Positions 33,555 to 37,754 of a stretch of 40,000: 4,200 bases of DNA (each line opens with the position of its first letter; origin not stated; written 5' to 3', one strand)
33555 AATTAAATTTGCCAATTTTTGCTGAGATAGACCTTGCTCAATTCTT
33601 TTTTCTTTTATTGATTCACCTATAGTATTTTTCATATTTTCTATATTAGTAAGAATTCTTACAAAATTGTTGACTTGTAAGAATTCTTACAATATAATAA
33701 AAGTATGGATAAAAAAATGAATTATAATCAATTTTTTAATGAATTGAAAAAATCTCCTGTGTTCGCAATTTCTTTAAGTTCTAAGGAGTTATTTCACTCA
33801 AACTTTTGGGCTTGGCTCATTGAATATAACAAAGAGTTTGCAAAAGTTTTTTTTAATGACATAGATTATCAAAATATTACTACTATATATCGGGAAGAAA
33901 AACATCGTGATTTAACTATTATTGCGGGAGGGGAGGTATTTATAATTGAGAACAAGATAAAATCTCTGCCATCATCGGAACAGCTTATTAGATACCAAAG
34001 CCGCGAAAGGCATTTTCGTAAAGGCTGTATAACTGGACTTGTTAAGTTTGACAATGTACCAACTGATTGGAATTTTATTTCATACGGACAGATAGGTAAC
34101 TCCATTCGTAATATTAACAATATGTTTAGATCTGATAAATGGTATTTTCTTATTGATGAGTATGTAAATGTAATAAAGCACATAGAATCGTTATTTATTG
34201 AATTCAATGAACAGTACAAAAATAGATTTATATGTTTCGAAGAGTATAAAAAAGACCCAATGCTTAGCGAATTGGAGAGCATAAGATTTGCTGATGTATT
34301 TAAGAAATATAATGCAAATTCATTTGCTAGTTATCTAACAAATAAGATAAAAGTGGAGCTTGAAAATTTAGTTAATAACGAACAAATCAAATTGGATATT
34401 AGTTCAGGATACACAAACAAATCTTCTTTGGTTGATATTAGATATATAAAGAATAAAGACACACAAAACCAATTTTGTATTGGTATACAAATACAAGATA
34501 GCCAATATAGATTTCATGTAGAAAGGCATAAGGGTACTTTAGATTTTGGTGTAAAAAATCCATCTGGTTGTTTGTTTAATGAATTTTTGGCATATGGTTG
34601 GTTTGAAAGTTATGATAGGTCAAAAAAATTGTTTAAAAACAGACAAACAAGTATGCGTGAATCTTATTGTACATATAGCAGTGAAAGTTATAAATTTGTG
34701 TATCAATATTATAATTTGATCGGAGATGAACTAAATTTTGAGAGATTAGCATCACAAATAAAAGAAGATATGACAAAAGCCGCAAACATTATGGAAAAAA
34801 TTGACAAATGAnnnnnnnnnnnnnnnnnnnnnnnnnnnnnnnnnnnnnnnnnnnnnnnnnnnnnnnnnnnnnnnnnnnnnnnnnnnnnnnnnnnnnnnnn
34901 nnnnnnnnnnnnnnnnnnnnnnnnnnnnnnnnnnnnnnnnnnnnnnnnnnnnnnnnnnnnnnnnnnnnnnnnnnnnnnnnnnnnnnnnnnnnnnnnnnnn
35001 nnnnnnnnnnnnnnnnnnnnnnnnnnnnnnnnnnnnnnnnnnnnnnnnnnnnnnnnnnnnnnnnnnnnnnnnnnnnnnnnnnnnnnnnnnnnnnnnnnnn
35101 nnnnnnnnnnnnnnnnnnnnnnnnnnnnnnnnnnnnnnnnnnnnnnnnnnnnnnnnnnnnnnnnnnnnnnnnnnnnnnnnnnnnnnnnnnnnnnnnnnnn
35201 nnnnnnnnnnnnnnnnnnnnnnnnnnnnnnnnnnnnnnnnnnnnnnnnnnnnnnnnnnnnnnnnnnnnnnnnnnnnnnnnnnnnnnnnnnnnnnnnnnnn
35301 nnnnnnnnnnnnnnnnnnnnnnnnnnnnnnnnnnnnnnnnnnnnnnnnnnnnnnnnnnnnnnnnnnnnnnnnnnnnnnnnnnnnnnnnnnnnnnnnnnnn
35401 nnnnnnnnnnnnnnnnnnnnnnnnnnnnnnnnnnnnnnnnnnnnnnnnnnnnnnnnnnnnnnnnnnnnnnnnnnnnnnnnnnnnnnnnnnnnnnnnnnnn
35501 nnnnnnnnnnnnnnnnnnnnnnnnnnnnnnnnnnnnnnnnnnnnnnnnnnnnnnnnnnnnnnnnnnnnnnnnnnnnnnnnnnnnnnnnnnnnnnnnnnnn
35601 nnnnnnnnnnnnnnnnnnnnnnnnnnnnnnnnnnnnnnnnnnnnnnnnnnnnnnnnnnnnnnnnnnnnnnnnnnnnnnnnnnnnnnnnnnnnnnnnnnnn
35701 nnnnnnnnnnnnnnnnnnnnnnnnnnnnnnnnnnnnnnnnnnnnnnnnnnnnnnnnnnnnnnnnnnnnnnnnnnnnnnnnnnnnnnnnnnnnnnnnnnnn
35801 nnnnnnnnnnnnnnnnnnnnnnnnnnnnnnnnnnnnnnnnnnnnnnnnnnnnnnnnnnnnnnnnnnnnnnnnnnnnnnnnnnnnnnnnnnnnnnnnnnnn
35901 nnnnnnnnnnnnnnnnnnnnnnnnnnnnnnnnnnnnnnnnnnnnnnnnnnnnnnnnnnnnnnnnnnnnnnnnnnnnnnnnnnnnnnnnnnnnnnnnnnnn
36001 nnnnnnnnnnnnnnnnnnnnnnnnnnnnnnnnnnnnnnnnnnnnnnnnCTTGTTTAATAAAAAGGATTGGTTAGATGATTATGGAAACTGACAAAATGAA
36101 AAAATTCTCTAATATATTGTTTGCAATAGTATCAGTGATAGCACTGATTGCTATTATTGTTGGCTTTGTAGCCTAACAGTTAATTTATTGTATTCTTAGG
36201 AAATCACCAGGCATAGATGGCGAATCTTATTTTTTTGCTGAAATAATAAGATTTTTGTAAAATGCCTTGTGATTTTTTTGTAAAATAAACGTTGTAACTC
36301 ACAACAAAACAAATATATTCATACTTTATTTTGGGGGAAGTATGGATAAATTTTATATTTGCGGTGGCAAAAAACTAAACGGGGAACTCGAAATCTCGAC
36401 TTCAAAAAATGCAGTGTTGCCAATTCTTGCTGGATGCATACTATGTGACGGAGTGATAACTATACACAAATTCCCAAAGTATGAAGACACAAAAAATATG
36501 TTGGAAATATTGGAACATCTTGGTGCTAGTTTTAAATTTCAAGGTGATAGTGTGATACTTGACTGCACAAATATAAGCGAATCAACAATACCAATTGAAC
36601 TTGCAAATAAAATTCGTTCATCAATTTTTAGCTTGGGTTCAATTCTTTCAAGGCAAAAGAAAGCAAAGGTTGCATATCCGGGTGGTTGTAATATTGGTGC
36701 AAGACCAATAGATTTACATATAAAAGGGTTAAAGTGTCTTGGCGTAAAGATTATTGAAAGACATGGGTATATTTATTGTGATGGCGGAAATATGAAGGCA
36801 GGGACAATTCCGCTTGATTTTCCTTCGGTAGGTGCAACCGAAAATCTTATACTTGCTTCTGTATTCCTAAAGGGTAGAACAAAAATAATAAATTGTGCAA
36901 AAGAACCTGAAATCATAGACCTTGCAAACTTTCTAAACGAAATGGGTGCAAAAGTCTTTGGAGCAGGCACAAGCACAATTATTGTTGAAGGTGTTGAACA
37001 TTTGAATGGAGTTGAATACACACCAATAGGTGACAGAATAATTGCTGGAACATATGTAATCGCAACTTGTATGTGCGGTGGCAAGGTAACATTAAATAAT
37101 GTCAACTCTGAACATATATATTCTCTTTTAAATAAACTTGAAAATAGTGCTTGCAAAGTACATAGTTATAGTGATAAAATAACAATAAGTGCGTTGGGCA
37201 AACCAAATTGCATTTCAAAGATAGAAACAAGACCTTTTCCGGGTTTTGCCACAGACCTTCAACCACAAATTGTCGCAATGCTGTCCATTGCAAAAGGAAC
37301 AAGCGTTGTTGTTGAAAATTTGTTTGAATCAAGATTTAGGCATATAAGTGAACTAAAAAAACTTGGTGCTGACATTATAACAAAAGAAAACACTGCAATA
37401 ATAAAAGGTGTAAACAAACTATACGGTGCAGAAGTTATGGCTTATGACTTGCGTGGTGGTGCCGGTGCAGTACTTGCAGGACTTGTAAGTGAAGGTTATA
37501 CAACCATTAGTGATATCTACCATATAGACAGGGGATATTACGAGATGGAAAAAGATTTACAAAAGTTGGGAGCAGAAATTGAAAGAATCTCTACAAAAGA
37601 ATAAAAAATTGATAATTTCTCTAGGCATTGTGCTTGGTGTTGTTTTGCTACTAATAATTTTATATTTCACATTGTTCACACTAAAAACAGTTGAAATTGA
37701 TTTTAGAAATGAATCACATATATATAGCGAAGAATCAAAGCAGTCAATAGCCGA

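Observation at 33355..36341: Roughly 2.8-kb foreign-looking cassette splitting the dcw cluster: XRE repressor, PD-(D/E)XK nuclease, Zn-ribbon/2-TM protein and TM micro-ORF (best candidate for a novel system)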

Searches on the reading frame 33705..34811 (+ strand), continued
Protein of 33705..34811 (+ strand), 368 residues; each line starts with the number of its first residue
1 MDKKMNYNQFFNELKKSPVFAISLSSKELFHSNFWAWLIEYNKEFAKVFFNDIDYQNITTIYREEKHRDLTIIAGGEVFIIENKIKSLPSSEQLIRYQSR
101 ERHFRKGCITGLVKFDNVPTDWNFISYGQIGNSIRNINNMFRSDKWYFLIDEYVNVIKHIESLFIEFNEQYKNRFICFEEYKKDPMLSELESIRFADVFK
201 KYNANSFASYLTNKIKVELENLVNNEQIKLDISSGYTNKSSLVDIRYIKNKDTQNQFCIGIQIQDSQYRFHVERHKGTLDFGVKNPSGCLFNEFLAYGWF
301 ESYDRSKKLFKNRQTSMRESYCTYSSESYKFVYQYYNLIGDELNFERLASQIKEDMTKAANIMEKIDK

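Call 61: search_protein_families(library=pfam, proteins=[L009:6395-7135:+, L008:7218-7772:-], max_evalue=0.01)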
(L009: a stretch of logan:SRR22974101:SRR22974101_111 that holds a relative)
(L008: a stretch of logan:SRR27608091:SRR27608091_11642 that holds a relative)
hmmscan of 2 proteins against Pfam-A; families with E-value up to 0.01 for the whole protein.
L009:6395-7135:+ (246 aa): 0 families

L008:7218-7772:- (184 aa): 1 family
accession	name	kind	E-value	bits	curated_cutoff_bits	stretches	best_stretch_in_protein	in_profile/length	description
PF19852.4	DUF6327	-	0.0045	18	24.1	0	26-57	39-70/83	Family of unknown function (DUF6327)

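Call 71: search_protein_families(library=phrogs, proteins=[window:33705-34811:+], max_evalue=0.01)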
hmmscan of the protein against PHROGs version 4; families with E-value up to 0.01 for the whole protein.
window:33705-34811:+ (368 aa): 0 families

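Call 88: search_protein_families(library=padloc, alignment_id=A4, max_evalue=0.001)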
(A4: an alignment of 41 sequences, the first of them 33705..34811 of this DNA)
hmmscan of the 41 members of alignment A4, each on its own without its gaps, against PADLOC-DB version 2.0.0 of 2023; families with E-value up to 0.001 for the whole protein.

A. member 1, window:33705-34811:+ (368 aa): 2 families
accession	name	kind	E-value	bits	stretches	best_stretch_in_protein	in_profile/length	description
PDLC04977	PDC-S26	-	2.8e-10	37.9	1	47-158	86-206/400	-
PDLC04972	PDC-S26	-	2.1e-08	31.9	1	51-272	89-322/397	-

B. families by the number of members that match (of 41 scanned): 8 families
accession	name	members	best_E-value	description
PDLC04977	PDC-S26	39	1.3e-15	-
PDLC04972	PDC-S26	36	9e-15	-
PDLC04983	PDC-S26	17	3.8e-08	-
PDLC04971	PDC-S26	12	2e-07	-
PDLC04980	PDC-S26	5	2.9e-05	-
PDLC04974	PDC-S26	3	0.00039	-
PDLC04973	PDC-S26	1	0.00017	-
PDLC04981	PDC-S26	1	0.00041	-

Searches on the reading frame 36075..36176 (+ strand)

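Call 3: search_protein_families(library=pfam, proteins=[window:36075-36176:+], max_evalue=1)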
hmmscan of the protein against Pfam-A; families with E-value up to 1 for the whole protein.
window:36075-36176:+ (33 aa): 1 family
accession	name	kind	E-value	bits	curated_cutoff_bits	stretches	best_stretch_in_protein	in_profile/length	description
PF09889.16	DUF2116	-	0.19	12.2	26.8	1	6-29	33-56/59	Probable treble clef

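Call 4: search_protein_families(library=padloc, proteins=[window:36075-36176:+], max_evalue=1)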
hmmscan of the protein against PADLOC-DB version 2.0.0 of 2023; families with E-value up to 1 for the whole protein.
window:36075-36176:+ (33 aa): 1 family
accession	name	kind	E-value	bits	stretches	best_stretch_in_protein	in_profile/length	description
PDLC01043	CorA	-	0.057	10.1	1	3-33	376-406/457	CorA-like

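Call 5: search_protein_families(library=ncbifam, proteins=[window:36075-36176:+], max_evalue=1)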
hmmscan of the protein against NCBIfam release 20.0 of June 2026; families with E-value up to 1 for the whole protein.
window:36075-36176:+ (33 aa): 2 families
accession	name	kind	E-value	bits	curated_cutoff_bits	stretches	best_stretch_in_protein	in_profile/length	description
NF006283.1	PRK08455.1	equivalog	0.12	12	187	1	4-33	9-38/182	flagellar basal body-associated protein FliL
NF038058.1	adhes_P110_Nter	subfamily_domain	0.34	10.7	80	1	7-32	1-26/201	P110/LppT family adhesin N-terminal domain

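Call 71: search_protein_families(library=phrogs, proteins=[window:36075-36176:+], max_evalue=0.01)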
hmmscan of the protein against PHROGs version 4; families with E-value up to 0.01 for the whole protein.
window:36075-36176:+ (33 aa): 0 families

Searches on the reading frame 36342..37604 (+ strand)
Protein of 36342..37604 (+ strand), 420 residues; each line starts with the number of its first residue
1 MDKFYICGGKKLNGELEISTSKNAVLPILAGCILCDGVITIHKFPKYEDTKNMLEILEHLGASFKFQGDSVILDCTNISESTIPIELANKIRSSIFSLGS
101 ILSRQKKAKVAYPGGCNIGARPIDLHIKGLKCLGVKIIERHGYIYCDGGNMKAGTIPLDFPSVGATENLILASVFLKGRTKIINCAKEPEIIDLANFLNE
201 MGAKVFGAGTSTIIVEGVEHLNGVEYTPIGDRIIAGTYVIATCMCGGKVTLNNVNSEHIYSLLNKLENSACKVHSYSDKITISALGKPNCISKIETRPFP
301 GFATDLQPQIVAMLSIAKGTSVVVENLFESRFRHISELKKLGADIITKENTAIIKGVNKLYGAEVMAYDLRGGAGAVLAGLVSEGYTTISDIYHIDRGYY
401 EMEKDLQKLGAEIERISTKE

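Call 3: search_protein_families(library=pfam, proteins=[window:36342-37604:+], max_evalue=1)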
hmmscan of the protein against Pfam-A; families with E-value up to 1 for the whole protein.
window:36342-37604:+ (420 aa): 1 family
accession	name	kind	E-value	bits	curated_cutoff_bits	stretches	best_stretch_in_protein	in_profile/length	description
PF00275.25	EPSP_synthase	-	1.8e-84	284.3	22.8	1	8-405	3-416/417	EPSP synthase (3-phosphoshikimate 1-carboxyvinyltransferase)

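Call 17: find_related_loci(query=window:36342-37604:+, collection=genome_contigs, flank=10000)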
Query window:36342-37604:+ (420 aa) in genome_contigs; peptide patterns used: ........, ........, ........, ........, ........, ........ (x = any residue, [..] = any of these).
76 stretches matched a pattern; 7 encode a relative of the query (tblastn E <= 1e-3); 7 distinct loci.
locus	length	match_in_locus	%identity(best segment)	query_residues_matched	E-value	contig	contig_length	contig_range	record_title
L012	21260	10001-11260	93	1-420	0e+0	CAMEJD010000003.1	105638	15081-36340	MAG: uncultured Clostridia bacterium isolate SRR15057924_bin.10_metaWRAP_v1.3_MAG genome assembly, contig: ERZ10407652.3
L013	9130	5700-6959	90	1-420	0e+0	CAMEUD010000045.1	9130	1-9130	MAG: uncultured Clostridia bacterium isolate SRR11489789_bin.108_metaWRAP_v1.3_MAG genome assembly, contig: ERZ11466733.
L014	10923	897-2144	74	1-416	0e+0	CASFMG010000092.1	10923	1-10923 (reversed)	uncultured Christensenella sp. isolate SI.O63.metabat-bins.3 genome assembly, contig: SI.O63.metabat-bins.3.fa_k141_4252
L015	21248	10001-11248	74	1-416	0e+0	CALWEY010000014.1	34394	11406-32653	MAG: uncultured Clostridia bacterium isolate E02__bin162 genome assembly, contig: E02__k127_3919014, whole genome shotgu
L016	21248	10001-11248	74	1-416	0e+0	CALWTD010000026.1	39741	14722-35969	MAG: uncultured Clostridia bacterium isolate E10__bin279 genome assembly, contig: E10__k127_5743544, whole genome shotgu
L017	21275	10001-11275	58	1-417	9e-159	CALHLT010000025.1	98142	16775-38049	MAG TPA_asm: uncultured Firmicutes bacterium isolate ERR414304_bin.18_CONCOCT_v1.1_MAG genome assembly, contig: ERZ13043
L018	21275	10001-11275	58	1-417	2e-157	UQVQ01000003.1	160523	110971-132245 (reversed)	uncultured Firmicutes bacterium isolate UMGS687 genome assembly, contig: NODE_16_length_160523_cov_11.130518, whole geno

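Call 92: search_protein_families(library=pfam, proteins=[L015:8404-8835:+, L015:8930-9919:+], max_evalue=0.001)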
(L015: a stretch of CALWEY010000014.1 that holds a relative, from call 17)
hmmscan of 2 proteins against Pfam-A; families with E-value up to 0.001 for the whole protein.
L015:8404-8835:+ (143 aa): 3 families
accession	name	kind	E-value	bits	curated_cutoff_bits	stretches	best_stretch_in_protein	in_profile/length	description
PF13302.13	Acetyltransf_3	-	1.2e-17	65.4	25.4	1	4-111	28-138/138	Acetyltransferase (GNAT) domain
PF00583.31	Acetyltransf_1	-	5.8e-08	33.4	20.7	1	19-109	22-115/116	Acetyltransferase (GNAT) family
PF13420.13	Acetyltransf_4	-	3.4e-05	24.3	24.3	1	8-113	29-137/155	Acetyltransferase (GNAT) domain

L015:8930-9919:+ (329 aa): 1 family
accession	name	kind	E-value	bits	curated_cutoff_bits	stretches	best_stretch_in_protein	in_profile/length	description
PF01757.29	Acyl_transf_3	-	5.4e-21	75.4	31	1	7-314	2-324/326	Acyltransferase domain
